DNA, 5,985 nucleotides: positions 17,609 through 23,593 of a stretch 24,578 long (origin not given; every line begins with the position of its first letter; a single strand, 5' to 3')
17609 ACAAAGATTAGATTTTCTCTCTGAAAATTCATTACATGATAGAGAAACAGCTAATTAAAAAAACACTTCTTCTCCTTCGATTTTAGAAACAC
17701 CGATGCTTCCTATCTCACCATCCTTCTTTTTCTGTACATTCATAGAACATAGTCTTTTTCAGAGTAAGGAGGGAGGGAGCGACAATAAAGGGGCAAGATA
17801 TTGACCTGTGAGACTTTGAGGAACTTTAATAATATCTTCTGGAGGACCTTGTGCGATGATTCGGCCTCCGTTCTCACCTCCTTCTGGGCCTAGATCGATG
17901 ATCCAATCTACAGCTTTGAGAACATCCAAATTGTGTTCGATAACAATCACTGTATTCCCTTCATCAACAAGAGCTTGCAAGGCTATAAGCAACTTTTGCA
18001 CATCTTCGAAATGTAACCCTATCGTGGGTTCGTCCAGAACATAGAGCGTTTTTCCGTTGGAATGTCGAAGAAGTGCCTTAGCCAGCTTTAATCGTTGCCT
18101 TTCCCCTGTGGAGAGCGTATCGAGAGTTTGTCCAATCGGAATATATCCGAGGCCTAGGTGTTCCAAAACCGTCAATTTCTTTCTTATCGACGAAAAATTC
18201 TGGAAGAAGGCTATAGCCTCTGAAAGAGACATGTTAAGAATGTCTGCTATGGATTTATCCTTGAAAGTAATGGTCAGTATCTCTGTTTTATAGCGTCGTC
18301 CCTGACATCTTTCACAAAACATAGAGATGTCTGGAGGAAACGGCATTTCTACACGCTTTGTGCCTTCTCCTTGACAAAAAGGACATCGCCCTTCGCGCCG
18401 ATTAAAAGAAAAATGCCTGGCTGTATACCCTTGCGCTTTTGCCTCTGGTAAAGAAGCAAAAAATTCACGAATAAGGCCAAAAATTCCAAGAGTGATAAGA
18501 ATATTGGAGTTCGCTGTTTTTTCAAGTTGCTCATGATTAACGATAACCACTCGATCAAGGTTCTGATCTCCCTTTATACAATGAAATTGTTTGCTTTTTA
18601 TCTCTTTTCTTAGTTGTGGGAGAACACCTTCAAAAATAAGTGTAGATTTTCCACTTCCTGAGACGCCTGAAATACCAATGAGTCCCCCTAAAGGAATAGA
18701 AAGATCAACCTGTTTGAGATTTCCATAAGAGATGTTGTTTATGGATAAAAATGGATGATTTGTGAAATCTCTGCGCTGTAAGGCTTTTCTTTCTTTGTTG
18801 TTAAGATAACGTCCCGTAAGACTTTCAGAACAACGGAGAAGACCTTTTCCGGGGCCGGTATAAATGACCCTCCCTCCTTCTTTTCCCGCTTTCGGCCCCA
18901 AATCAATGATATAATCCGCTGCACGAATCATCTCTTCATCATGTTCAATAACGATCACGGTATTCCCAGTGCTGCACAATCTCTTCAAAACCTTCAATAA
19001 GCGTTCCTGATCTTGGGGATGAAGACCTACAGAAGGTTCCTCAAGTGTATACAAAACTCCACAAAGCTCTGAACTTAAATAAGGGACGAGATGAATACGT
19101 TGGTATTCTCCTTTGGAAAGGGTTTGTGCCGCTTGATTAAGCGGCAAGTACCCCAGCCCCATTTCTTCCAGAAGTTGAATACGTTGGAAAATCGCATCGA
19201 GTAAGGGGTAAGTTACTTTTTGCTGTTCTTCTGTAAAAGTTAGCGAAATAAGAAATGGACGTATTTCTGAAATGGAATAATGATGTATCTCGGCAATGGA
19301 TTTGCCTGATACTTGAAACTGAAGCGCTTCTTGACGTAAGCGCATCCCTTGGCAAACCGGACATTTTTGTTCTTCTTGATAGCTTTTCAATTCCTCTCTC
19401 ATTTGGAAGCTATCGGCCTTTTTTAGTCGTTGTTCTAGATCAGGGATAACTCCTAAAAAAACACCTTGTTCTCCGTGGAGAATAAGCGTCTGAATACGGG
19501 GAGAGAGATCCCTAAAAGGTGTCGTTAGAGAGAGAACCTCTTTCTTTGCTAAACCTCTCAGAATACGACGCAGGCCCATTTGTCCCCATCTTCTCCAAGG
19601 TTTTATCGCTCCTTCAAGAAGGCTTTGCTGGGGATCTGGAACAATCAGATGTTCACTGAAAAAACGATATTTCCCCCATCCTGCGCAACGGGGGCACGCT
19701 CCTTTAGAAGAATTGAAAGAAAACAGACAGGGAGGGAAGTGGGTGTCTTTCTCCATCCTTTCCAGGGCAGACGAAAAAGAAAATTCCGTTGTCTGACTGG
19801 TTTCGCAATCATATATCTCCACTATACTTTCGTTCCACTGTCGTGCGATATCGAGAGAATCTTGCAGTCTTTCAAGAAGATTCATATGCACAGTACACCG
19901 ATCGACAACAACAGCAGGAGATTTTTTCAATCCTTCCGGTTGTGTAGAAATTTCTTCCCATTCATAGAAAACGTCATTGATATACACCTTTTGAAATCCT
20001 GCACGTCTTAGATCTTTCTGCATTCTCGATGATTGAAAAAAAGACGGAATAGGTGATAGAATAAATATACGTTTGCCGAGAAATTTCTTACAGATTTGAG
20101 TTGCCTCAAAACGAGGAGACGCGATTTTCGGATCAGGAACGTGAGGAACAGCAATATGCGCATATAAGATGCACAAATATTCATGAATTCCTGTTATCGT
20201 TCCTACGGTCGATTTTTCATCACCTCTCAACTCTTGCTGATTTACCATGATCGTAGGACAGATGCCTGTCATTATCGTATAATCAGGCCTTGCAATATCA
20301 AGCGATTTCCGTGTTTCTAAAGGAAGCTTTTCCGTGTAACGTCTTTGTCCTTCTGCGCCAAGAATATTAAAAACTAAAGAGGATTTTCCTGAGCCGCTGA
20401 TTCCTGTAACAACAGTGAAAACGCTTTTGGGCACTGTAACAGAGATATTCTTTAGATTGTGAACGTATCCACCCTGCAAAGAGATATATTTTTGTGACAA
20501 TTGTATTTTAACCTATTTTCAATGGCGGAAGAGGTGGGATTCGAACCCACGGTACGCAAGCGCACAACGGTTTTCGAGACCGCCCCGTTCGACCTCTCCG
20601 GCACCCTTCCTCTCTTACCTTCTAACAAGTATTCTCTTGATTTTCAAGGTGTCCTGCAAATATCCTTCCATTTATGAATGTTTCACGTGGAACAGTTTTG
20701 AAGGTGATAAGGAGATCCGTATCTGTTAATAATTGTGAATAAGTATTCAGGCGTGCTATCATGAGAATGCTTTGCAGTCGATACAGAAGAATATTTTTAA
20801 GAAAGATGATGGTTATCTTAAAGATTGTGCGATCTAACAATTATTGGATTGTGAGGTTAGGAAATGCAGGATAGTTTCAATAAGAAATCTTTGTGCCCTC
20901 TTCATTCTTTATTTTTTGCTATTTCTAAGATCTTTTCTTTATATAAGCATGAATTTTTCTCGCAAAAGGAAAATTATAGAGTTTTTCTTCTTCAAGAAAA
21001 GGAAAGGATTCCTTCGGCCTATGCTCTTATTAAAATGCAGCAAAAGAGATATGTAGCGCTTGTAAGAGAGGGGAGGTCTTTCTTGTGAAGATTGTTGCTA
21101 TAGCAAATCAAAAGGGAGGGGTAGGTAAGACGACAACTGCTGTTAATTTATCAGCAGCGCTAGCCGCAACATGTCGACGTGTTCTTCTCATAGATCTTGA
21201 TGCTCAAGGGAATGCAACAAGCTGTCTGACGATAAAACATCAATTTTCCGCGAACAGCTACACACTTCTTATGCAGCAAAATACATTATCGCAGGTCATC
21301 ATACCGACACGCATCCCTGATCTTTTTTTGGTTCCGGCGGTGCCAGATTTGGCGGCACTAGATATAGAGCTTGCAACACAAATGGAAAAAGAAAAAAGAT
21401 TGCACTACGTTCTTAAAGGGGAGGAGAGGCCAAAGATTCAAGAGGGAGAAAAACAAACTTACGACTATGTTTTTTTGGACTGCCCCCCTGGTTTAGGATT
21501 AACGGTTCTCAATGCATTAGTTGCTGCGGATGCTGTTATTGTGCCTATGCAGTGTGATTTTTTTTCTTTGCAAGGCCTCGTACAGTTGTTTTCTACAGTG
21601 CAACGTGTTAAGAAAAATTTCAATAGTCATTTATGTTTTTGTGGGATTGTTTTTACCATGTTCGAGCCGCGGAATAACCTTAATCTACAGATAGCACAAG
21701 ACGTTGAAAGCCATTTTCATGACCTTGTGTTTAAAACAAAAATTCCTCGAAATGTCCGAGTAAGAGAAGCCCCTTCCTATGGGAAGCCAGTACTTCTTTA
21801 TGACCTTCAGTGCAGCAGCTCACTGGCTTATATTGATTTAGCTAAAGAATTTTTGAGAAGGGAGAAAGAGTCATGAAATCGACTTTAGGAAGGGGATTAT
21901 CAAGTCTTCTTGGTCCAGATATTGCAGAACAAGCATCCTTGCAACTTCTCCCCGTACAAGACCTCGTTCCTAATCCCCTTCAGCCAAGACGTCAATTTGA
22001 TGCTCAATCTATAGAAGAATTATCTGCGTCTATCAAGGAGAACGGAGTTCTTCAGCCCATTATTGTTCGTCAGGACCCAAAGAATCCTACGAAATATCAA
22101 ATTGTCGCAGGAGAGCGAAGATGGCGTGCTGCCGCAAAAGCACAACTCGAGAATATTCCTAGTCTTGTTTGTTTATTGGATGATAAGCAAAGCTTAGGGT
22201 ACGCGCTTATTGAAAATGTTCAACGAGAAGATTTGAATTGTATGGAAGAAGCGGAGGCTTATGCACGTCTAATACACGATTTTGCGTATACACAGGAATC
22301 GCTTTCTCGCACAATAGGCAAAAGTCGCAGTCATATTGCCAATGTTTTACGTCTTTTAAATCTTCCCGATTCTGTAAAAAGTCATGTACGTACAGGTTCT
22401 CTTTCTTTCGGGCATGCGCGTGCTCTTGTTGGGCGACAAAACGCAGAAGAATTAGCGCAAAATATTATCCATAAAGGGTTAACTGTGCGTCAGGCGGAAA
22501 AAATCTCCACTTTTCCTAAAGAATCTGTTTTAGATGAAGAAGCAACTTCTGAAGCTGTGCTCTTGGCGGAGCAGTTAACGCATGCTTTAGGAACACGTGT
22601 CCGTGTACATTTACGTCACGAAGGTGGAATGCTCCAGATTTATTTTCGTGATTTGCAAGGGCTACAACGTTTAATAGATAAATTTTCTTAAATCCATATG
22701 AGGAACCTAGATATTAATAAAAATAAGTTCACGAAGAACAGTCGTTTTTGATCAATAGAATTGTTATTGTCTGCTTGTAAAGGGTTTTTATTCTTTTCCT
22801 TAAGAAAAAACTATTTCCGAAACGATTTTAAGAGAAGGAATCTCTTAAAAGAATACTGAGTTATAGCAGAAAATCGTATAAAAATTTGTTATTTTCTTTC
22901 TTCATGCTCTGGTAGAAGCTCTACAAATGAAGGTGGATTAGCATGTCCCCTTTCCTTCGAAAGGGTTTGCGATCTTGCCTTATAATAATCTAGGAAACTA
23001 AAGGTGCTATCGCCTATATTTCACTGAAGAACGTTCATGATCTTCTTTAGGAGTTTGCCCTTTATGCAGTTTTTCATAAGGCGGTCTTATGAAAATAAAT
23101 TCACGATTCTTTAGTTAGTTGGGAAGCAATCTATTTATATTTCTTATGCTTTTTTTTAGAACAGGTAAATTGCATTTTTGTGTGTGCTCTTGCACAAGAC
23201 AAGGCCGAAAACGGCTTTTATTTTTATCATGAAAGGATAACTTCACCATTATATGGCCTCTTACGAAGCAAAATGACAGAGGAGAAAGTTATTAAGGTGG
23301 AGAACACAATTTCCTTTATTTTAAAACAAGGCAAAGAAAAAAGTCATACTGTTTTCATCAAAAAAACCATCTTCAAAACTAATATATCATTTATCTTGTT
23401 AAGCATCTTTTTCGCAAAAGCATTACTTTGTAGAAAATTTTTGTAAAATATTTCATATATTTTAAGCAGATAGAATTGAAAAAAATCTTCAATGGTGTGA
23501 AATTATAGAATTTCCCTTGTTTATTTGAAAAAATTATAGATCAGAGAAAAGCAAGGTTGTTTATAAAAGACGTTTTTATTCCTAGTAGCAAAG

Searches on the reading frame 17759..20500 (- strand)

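Call 11: search_protein_families(library=pfam, proteins=[window:17759-20500:-])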
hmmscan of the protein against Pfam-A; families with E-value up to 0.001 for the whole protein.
window:17759-20500:- (913 aa): 11 families
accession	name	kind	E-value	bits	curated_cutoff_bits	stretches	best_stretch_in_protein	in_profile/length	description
PF00005.33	ABC_tran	-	9e-19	68.9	25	1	777-826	87-136/137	ABC transporter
PF17755.6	UvrA_DNA-bind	-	2.5e-18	66.8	23.2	1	284-372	3-109/110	UvrA DNA-binding domain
PF20703.3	nSTAND1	-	5.5e-09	36.6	27.1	0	607-641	35-70/379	Novel STAND NTPase 1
PF17760.6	UvrA_inter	-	3e-08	33.9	23.3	1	135-230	9-106/109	UvrA interaction domain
PF02463.25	SMC_N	-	3.3e-08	33.6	40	0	763-868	135-209/220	RecF/RecN/SMC N terminal domain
PF13555.12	AAA_29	-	1.3e-06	28.4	27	0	593-622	10-39/61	P-loop containing region of AAA domain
PF13191.12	AAA_16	-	4.2e-06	27.8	32.6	0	606-640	25-62/167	AAA ATPase domain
PF13173.12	AAA_14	-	9.1e-05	22.9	27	0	608-652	5-45/129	AAA domain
PF13304.12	AAA_21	-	0.00017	22.2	27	0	792-852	234-294/304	AAA domain, putative AbiEii toxin, Type IV TA system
PF00684.25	DnaJ_CXXCXGXG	-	0.0003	21.4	32.7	0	704-736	16-51/65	DnaJ central domain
PF13175.12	AAA_15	-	0.00058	20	32.1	0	482-518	330-367/374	AAA ATPase domain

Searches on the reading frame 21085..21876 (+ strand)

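Call 11: search_protein_families(library=pfam, proteins=[window:21085-21876:+])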
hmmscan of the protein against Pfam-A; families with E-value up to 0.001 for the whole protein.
window:21085-21876:+ (263 aa): 8 families
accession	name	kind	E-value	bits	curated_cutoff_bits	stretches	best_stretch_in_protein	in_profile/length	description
PF13614.12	AAA_31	-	2.2e-55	187.8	27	1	1-183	1-175/177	AAA domain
PF01656.29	CbiA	-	5.3e-27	94.7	25.4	1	4-236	1-125/125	CobQ/CobB/MinD/ParA nucleotide binding domain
PF10609.15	ParA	-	3.9e-13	49.8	27.1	1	2-51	4-53/246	NUBPL iron-transfer P-loop NTPase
PF09140.17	MipZ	-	5.3e-11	42.8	20.7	1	3-44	2-43/262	ATPase MipZ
PF00142.24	Fer4_NifH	-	2e-09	37.8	25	1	9-49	7-47/271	4Fe-4S iron sulfur cluster binding proteins, NifH/frxC family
PF06564.18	CBP_BcsQ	-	5.6e-07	29.8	21.3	1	1-158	1-148/234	Cellulose biosynthesis protein BcsQ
PF07015.17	VirC1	-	4.9e-05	23.2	24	1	1-40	1-40/231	VirC1 protein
PF02374.21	ArsA_ATPase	-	6.7e-05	22.7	24.3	0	9-40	8-39/305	Anion-transporting ATPase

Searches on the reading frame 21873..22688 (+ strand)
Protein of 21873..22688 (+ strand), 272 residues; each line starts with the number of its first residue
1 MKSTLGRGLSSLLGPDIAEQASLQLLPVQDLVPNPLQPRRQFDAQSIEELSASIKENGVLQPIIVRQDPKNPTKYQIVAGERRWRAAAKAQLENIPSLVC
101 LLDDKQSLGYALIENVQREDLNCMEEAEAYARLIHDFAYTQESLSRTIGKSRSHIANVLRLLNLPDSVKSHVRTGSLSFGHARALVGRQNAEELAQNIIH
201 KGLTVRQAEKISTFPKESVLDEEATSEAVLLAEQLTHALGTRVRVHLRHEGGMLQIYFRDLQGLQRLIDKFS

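Call 20: find_encoding_contigs(protein=window:21873-22688:+, flank=6000)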
Protein window:21873-22688:+ (272 aa): 1 contig read that carries it; 1 place shown.
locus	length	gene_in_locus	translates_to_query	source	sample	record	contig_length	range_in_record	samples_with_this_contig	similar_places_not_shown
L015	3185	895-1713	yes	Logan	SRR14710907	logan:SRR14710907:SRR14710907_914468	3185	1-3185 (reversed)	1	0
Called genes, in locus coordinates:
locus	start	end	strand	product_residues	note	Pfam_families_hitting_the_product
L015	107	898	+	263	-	PF00142:Fer4_NifH (weak), PF01656:CbiA, PF06564:CBP_BcsQ (weak), PF09140:MipZ, PF10609:ParA, PF13614:AAA_31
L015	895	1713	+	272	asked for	PF02195:ParB_N, PF17762:HTH_ParB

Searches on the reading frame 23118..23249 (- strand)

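Call 52: search_protein_families(library=pfam, max_evalue=0.1, proteins=[window:23118-23249:-])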
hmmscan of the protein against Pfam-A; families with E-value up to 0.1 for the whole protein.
window:23118-23249:- (44 aa): 1 family
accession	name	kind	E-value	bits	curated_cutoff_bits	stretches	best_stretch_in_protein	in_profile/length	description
PF13891.11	zf-C3Hc3H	-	0.0048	17.6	27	1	7-35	24-53/62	Potential DNA-binding domain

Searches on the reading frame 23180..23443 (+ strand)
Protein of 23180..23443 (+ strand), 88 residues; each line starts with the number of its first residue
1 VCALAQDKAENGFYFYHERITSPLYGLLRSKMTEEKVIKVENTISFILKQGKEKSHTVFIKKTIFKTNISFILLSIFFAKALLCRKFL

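Call 52: search_protein_families(library=pfam, max_evalue=0.1, proteins=[window:23180-23443:+])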
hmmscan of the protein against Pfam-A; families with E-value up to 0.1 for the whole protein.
window:23180-23443:+ (88 aa): 2 families
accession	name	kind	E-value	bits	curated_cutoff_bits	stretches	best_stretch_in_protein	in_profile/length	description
PF09627.16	PrgU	-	0.0081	16.6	25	1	30-85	39-93/106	PrgU-like protein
PF16459.11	Phage_TAC_13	-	0.075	13.8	28.8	1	39-68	13-42/98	Phage tail assembly chaperone, TAC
